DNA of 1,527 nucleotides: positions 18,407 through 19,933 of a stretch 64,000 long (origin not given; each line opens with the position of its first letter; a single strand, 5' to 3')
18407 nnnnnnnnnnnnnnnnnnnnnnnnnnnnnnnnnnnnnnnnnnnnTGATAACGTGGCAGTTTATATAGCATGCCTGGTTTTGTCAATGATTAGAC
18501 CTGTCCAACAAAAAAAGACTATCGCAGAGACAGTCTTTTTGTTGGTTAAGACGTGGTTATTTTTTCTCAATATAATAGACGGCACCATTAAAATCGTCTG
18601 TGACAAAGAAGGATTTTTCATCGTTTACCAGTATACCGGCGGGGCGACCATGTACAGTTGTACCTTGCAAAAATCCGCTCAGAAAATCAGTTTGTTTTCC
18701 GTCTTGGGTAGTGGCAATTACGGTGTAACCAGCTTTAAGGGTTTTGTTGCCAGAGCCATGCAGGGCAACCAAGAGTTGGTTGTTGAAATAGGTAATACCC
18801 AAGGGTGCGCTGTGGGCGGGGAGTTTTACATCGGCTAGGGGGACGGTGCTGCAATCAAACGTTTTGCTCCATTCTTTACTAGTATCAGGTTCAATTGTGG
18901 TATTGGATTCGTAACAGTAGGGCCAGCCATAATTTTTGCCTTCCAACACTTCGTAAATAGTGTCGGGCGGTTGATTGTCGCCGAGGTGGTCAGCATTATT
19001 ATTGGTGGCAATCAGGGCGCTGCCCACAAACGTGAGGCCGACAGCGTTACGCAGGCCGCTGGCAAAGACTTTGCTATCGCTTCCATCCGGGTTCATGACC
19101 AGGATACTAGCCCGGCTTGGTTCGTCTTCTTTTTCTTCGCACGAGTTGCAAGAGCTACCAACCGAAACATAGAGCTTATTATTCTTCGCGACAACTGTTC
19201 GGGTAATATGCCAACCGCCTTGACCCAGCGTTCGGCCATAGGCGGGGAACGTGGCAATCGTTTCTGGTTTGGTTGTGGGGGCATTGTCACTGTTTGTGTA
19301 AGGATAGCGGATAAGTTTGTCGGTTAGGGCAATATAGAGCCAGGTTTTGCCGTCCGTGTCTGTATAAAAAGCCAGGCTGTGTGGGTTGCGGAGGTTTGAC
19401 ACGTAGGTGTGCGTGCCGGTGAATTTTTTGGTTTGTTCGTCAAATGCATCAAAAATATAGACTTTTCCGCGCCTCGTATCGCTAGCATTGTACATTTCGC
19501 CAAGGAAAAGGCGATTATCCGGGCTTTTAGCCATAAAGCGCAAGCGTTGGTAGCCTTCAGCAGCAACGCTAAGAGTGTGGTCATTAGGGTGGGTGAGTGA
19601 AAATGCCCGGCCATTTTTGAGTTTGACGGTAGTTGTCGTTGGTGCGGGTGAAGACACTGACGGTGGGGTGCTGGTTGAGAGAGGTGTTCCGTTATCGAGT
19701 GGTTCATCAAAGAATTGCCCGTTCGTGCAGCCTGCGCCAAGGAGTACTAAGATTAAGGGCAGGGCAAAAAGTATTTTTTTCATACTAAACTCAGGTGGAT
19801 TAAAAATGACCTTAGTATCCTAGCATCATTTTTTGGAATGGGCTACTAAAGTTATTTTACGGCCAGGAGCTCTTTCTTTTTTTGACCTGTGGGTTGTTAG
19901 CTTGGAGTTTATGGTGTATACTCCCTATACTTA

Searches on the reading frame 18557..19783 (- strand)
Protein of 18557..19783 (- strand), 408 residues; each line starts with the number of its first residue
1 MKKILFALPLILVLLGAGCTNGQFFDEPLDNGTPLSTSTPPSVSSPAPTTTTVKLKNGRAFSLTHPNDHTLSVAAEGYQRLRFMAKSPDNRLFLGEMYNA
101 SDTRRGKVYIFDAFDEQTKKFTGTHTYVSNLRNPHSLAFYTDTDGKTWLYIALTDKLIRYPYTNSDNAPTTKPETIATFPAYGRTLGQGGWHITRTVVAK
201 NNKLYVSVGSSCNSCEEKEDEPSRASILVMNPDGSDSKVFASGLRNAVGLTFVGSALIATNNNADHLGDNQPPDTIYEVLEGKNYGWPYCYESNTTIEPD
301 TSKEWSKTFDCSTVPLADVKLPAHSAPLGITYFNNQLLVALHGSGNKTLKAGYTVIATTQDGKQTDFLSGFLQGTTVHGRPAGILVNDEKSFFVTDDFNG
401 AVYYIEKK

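Call 85: search_protein_families(library=pfam, proteins=[window:18557-19783:-], max_evalue=0.00001)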
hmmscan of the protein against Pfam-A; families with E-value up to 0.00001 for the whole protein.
window:18557-19783:- (408 aa): 1 family
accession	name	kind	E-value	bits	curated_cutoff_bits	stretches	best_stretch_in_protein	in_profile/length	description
PF07995.17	GSDH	-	3.1e-06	27.2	25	0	195-293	118-225/332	Glucose / Sorbosone dehydrogenase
